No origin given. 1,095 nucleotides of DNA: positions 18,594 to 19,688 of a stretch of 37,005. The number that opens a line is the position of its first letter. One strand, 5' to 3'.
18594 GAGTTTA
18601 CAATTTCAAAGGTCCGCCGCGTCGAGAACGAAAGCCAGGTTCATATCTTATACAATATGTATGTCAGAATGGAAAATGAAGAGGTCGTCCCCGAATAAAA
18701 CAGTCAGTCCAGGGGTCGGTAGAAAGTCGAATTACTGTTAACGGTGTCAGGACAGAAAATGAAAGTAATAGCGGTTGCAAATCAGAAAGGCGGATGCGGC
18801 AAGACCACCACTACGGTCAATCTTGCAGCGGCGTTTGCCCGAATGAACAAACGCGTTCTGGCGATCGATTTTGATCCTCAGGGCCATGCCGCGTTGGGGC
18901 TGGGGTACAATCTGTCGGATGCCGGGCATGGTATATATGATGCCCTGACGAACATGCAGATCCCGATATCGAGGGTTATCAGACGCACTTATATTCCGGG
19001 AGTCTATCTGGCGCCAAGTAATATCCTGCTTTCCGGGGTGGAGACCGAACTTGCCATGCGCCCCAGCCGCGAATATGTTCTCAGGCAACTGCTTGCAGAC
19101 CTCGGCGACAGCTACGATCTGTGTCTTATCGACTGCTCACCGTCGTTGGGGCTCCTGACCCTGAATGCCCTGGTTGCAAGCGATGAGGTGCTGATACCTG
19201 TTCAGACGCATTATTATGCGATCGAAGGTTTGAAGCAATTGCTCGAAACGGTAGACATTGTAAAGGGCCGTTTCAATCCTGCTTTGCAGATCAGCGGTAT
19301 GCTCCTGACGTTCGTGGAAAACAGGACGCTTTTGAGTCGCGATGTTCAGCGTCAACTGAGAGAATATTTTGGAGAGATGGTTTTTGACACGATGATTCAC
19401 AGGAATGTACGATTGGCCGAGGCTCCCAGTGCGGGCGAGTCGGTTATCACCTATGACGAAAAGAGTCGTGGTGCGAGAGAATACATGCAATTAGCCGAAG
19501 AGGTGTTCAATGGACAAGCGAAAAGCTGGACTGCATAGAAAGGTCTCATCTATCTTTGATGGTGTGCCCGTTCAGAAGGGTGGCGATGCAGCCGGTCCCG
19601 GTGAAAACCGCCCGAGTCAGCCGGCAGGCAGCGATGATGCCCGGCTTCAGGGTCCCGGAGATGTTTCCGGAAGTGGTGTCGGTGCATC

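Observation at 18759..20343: Soj/ParA-type ATPase hard-wired between pilO-like and secretin genes, overlapping a bitopic protein with a basic cytoplasmic N-tail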

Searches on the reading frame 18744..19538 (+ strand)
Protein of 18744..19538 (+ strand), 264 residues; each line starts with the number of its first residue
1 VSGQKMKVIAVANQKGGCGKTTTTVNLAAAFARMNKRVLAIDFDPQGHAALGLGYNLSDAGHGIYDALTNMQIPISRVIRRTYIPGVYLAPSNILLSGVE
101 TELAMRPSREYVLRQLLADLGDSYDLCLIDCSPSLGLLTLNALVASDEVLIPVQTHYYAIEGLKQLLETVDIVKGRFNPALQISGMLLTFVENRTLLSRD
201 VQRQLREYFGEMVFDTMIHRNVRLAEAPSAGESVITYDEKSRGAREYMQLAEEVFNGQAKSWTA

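Call 4: search_protein_families(library=pfam, proteins=[window:18744-19538:+], max_evalue=0.01)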
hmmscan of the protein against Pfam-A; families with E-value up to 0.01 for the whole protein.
window:18744-19538:+ (264 aa): 9 families
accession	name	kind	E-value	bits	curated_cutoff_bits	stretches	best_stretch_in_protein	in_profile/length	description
PF13614.12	AAA_31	-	1.2e-58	198.4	27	1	6-183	1-177/177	AAA domain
PF01656.29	CbiA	-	2.2e-27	96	25.4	1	9-234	1-125/125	CobQ/CobB/MinD/ParA nucleotide binding domain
PF06564.18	CBP_BcsQ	-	1.4e-11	44.8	21.3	1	6-252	1-231/234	Cellulose biosynthesis protein BcsQ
PF09140.17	MipZ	-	2.4e-09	37.4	20.7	1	8-45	2-39/262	ATPase MipZ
PF10609.15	ParA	-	3.4e-09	36.9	27.1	1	7-151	4-141/246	NUBPL iron-transfer P-loop NTPase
PF00142.24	Fer4_NifH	-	3.8e-08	33.6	25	1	14-48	7-41/271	4Fe-4S iron sulfur cluster binding proteins, NifH/frxC family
PF02374.21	ArsA_ATPase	-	0.00014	21.6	24.3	1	7-47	2-41/305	Anion-transporting ATPase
PF07015.17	VirC1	-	0.00071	19.4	24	1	6-43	1-38/231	VirC1 protein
PF01268.25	FTHFS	-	0.0057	15.4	27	1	3-40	54-91/556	Formate--tetrahydrofolate ligase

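Call 5: search_protein_families(library=ncbifam, proteins=[window:18744-19538:+], max_evalue=0.01)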
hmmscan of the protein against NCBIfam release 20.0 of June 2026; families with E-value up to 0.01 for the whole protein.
window:18744-19538:+ (264 aa): 32 families (the best 25 are shown)
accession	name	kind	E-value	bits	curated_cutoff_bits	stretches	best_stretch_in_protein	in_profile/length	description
TIGR03453.1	partition_RepA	equivalog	5.6e-35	120.9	348.45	1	3-221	101-337/387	plasmid partitioning protein RepA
NF041546.1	ParA_partition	equivalog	6e-35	120.6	180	2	112-253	65-203/203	ParA family partition ATPase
NF010443.0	PRK13869.1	subfamily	1.8e-24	86.3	446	1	3-173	118-302/405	plasmid-partitioning protein RepA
NF041283.1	PrgP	equivalog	2.6e-24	86.1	400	1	7-237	3-241/297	ParA superfamily DNA segregation protein PrgP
TIGR03371.1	cellulose_yhjQ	equivalog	9.9e-24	84.2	157.85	1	6-252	1-239/246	cellulose biosynthesis protein BcsQ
TIGR01969.1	minD_arch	subfamily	1.3e-21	76.9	201.75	1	8-256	2-232/251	cell division ATPase MinD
NF010259.0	PRK13705.1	equivalog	2.1e-18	66.5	725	1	4-219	104-333/388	plasmid-partitioning protein SopA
TIGR01968.1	minD_bact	equivalog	9.1e-13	48.1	212.9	1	7-44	2-39/261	septum site-determining protein MinD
TIGR03018.1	pepcterm_TyrKin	hypoth_equivalog_domain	5.4e-12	45.5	230.65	1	4-171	33-197/207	XrtA-associated tyrosine autokinase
TIGR01007.1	eps_fam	subfamily_domain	2.2e-11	43.7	108.05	1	2-146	13-149/204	polysaccharide biosynthesis tyrosine autokinase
NF047398.1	AAA_KGGVGR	domain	1.6e-09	38.3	90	1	6-73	2-70/190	KGGVGR-motif variant AAA ATPase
NF033200.1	F430_CfbC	exception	2.7e-09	36.8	402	1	14-49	7-42/260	Ni-sirohydrochlorin a,c-diamide reductive cyclase ATP-dependent reductase subunit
NF008568.0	PRK11519.1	equivalog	4.4e-09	35.1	1068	1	6-192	526-699/720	tyrosine-protein kinase Wzc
TIGR01287.1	nifH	equivalog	5.9e-09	35.6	394.35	1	14-49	7-42/275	nitrogenase iron protein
TIGR01281.1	DPOR_bchL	equivalog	8.3e-08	31.9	345.15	1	9-57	3-50/268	ferredoxin:protochlorophyllide reductase (ATP-dependent) iron-sulfur ATP-binding protein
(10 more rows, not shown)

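Call 15: search_solved_structures(query=window:18759-19538:+, max_evalue=1e-10, show_alignments=3)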
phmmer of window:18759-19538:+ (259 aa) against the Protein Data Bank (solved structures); distinct sequences matched with E-value up to 1e-10: 16.
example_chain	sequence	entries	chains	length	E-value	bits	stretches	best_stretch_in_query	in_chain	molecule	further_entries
8ray_B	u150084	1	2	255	5.6e-67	229.1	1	2-250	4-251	ParA family protein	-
1wcv_1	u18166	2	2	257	2.7e-60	207.2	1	3-250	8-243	SEGREGATION PROTEIN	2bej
2bek_A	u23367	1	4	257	3.7e-59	203.5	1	3-250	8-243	SEGREGATION PROTEIN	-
6iub_A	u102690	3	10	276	3.7e-49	170.7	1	2-252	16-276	SpoOJ regulator (Soj)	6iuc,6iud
4pfs_A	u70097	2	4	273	9.8e-49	169.3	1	2-249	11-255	Cobyrinic Acid a,c-diamide synthase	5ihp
5if9_A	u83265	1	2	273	1e-48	169.3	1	2-249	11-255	Cobyrinic Acid a,c-diamide synthase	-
8jmj_A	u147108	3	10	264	4.1e-48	167.3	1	2-252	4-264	SpoOJ regulator (Soj)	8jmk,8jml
1g3q_A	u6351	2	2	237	1.3e-16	64.2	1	2-249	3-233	CELL DIVISION INHIBITOR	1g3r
1ion_A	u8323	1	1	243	2.6e-16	63.2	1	2-249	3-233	PROBABLE CELL DIVISION INHIBITOR MIND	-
6non_A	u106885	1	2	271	1.6e-15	60.6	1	1-170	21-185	Cobyrinic acid ac-diamide synthase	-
6noo_A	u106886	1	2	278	1.7e-15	60.5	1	1-170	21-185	Maintenance of carboxysome positioning A protein, MCDA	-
6nop_B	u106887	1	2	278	2.3e-14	56.8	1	1-170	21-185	Cobyrinic acid ac-diamide synthase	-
2oze_A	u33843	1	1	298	6.5e-14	55.3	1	9-219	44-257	Orf delta'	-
7dut_A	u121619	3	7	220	7.9e-14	55.1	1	3-163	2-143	SOJ protein (Soj)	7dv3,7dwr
3k9g_A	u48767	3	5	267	5.7e-13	52.3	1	2-190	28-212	PF-32 protein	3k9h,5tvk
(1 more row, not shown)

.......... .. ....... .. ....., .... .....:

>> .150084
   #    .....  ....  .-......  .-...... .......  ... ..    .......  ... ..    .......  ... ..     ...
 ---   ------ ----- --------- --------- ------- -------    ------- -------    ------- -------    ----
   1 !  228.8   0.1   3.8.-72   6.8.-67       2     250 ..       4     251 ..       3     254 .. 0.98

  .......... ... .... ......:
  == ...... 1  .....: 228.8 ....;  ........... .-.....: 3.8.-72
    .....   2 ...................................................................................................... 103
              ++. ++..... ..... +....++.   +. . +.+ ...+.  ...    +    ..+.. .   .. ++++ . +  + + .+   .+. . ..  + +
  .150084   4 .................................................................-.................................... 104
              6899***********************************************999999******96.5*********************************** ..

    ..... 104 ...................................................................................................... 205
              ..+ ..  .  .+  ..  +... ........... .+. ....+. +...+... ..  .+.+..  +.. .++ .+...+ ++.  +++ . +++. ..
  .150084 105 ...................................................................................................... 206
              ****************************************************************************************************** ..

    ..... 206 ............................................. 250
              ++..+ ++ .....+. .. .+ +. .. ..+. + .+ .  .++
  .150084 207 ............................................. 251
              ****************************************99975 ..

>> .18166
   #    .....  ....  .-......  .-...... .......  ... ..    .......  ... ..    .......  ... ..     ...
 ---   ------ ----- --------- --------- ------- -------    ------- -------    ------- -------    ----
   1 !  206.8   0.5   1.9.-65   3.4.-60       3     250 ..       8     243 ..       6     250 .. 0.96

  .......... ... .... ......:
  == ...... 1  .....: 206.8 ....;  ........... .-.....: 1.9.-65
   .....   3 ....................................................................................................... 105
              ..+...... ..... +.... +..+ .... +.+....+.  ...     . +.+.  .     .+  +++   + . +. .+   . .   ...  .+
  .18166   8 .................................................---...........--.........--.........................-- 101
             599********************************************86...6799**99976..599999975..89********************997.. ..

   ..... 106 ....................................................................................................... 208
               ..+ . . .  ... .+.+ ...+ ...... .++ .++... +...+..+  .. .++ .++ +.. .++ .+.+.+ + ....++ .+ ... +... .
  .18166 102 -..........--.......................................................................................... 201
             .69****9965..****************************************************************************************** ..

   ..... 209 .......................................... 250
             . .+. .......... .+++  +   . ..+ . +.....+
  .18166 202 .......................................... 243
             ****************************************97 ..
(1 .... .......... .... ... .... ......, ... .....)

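Call 16: find_homologous_proteins(query=window:18759-19538:+, max_evalue=1e-20)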
Query window:18759-19538:+ (259 aa): 7993 proteins with E <= 1e-20 among 8000 candidates; the best 120 are listed.
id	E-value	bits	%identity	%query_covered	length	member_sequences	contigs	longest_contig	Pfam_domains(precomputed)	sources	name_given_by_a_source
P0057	1.1e-160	551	97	100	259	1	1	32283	PF00142.25,PF10609.16,PF01656.30,PF13614.13,PF09140.18,PF06564.19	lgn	-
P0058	1.2e-147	508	90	100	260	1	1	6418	PF00142.25,PF10609.16,PF01656.30,PF13614.13,PF09140.18,PF06564.19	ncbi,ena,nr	ncbi:MAG: ParA family protein [Planctomycetes bacterium]|nr:ParA family protein [Planctomycetota bac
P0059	4.6e-143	493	100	88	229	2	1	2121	PF00142.25,PF10609.16,PF01656.30,PF13614.13,PF09140.18,PF06564.19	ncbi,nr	ncbi:MAG: ParA family protein, partial [Planctomycetes bacterium]|nr:ParA family protein [Planctomyc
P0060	2.8e-126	438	78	100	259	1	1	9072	PF00142.25,PF10609.16,PF01656.30,PF13614.13,PF09140.18,PF06564.19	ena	-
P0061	9.5e-120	417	76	97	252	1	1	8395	PF00142.25,PF10609.16,PF01656.30,PF13614.13,PF09140.18,PF06564.19,PF02374.22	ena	-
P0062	1.2e-117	410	75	97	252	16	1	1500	PF00142.25,PF10609.16,PF01656.30,PF13614.13,PF09140.18,PF06564.19,PF02374.22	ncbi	-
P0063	1.2e-116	406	70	100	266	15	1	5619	PF00142.25,PF10609.16,PF01656.30,PF13614.13,PF09140.18,PF06564.19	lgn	-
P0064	5.5e-115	401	72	100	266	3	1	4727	PF00142.25,PF10609.16,PF01656.30,PF13614.13,PF09140.18,PF06564.19,PF02374.22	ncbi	-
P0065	2.6e-114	399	73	99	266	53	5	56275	PF00142.25,PF10609.16,PF01656.30,PF13614.13,PF09140.18,PF06564.19,PF02374.22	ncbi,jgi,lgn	-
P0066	8.9e-113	394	72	100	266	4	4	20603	PF00142.25,PF10609.16,PF01656.30,PF13614.13,PF09140.18,PF06564.19,PF02374.22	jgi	-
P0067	9.8e-113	394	69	100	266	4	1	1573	PF00142.25,PF10609.16,PF01656.30,PF13614.13,PF09140.18,PF06564.19,PF02374.22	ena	-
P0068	1.4e-112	393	71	100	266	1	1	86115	PF00142.25,PF10609.16,PF01656.30,PF13614.13,PF09140.18,PF06564.19,PF02374.22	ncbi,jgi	ncbi:MAG: ParA family protein [Planctomycetota bacterium]|jgi:chromosome partitioning protein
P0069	1.6e-111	390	69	100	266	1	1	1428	PF00142.25,PF10609.16,PF01656.30,PF13614.13,PF09140.18,PF06564.19,PF02374.22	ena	-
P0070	5.2e-107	375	67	100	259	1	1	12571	PF00142.25,PF10609.16,PF01656.30,PF13614.13,PF07015.18,PF09140.18,PF06564.19,PF02374.22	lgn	-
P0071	2.3e-106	373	68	98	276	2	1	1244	PF00142.25,PF10609.16,PF01656.30,PF13614.13,PF07015.18,PF09140.18,PF06564.19,PF02374.22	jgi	-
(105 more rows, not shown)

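Call 18: find_related_loci(query=window:18759-19538:+, collection=metagenome_contigs, flank=6000)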
Query window:18759-19538:+ (259 aa) in metagenome_contigs; peptide patterns used: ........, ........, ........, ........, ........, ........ (x = any residue, [..] = any of these).
299 stretches matched a pattern; 258 encode a relative of the query (tblastn E <= 1e-3); the best 80 are kept; 80 distinct loci.
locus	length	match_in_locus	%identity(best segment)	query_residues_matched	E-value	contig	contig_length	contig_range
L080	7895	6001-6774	74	1-258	3e-125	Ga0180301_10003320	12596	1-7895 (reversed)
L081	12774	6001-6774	72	1-258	5e-125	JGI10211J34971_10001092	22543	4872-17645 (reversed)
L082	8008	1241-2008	74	1-256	3e-124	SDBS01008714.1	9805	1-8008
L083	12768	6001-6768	74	1-256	3e-124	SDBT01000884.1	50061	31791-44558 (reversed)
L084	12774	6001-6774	73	1-258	6e-124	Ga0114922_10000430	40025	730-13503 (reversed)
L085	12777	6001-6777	68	1-259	3e-123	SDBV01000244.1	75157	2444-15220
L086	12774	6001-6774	73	1-258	1e-122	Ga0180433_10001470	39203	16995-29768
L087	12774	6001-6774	72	1-258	2e-121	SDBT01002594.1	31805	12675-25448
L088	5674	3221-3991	68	1-251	3e-111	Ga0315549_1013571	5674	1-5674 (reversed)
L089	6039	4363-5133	68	1-251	3e-111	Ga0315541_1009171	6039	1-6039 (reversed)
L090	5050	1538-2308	68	1-251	6e-111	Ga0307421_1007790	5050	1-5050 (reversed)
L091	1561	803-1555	66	1-251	3e-118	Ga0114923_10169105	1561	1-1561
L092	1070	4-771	64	1-256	6e-119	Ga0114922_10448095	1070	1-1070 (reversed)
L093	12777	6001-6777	63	1-253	1e-106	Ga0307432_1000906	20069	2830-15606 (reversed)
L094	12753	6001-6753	65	1-251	4e-106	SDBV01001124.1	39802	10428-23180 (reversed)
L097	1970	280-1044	62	1-254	2e-108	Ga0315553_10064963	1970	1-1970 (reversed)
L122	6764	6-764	55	4-255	4e-89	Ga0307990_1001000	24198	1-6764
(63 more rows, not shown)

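Call 63: find_homologous_proteins(query=L122:778-1266:+, max_evalue=0.001)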
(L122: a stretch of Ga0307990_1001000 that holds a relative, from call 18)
Query L122:778-1266:+ (162 aa): 16 proteins with E <= 0.001 among 32 candidates.
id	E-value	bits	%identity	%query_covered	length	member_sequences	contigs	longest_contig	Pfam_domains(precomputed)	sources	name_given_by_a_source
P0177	6.3e-103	360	100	100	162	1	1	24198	-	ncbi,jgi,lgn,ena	-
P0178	1.1e-63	232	65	100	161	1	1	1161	-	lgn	-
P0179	1.1e-61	226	68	100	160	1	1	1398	-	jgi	jgi:hypothetical protein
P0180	1.5e-57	212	62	100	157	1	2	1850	-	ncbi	-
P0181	4.9e-52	194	61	100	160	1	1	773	-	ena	-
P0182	3.1e-50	188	59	100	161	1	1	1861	-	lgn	-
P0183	1.2e-49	186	56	100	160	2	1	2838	-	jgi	jgi:hypothetical protein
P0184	2.4e-48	182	56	100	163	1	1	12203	-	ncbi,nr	ncbi:MAG: hypothetical protein GY809_14480 [Planctomycetes bacterium]|nr:hypothetical protein [Planc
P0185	1.1e-47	180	53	100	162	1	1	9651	-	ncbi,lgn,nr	ncbi:MAG: hypothetical protein K9N55_19690 [Phycisphaerae bacterium]|nr:hypothetical protein [Phycis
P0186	3.4e-46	175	54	100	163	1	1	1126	-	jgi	jgi:hypothetical protein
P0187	4.3e-46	175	52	100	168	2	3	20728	-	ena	-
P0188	2.9e-44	169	50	100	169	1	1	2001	-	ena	-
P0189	2.0e-42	163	50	100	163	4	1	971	-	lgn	-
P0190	8.3e-42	161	49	100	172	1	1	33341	-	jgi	-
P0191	8.8e-37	145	41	100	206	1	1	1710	-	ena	-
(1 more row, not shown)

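Call 65: find_encoding_contigs(protein=P0190, flank=6000, max_places=2)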
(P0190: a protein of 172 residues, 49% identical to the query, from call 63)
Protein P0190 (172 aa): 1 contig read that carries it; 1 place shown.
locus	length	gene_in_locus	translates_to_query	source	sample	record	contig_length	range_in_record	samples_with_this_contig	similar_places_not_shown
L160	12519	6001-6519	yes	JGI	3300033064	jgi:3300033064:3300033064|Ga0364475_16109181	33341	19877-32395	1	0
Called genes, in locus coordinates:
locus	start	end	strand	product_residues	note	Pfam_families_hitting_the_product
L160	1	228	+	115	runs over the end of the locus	PF19335:HMBD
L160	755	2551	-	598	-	PF00009:GTP_EFTU, PF03144:GTP_EFTU_D2, PF00679:EFG_C, PF06421:LepA_C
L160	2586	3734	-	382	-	PF04055:Radical_SAM, PF06969:HemN_C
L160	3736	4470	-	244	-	PF00006:ATP-synt_ab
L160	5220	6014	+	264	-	PF00142:Fer4_NifH (weak), PF01656:CbiA, PF02374:ArsA_ATPase (weak), PF06564:CBP_BcsQ, PF09140:MipZ, PF10609:ParA, PF13614:AAA_31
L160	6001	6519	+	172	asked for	-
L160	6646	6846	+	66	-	-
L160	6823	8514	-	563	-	PF00343:Phosphorylase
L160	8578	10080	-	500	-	PF02446:Glyco_hydro_77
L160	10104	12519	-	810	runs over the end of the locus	PF03065:Glyco_hydro_57, PF12055:DUF3536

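Call 66: find_encoding_contigs(protein=P0187, flank=6000, max_places=2)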
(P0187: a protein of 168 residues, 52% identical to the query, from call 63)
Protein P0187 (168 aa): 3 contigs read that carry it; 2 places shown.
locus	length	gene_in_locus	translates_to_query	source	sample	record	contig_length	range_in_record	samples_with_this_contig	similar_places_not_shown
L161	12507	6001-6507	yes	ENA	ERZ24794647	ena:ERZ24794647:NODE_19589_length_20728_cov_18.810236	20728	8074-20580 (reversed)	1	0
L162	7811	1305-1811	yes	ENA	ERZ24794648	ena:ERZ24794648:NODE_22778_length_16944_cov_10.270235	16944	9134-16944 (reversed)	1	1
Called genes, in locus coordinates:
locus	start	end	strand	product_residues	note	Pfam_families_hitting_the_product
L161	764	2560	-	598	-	PF00009:GTP_EFTU, PF00071:Ras (weak), PF03144:GTP_EFTU_D2, PF00679:EFG_C, PF06421:LepA_C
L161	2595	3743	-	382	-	PF04055:Radical_SAM, PF06969:HemN_C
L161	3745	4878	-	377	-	PF00006:ATP-synt_ab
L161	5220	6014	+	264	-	PF00142:Fer4_NifH (weak), PF01656:CbiA, PF02374:ArsA_ATPase (faint), PF06564:CBP_BcsQ, PF07015:VirC1 (faint), PF09140:MipZ, PF10609:ParA, PF13614:AAA_31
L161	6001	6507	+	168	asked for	-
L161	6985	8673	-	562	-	PF00343:Phosphorylase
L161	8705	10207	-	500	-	PF02446:Glyco_hydro_77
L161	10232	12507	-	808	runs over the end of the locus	PF03065:Glyco_hydro_57, PF12055:DUF3536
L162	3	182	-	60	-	?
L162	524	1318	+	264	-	PF00142:Fer4_NifH (weak), PF01656:CbiA, PF02374:ArsA_ATPase (faint), PF06564:CBP_BcsQ, PF07015:VirC1 (faint), PF09140:MipZ, PF10609:ParA, PF13614:AAA_31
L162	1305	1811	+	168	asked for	-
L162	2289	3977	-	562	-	PF00343:Phosphorylase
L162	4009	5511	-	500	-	PF02446:Glyco_hydro_77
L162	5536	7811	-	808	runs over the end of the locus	PF03065:Glyco_hydro_57, PF12055:DUF3536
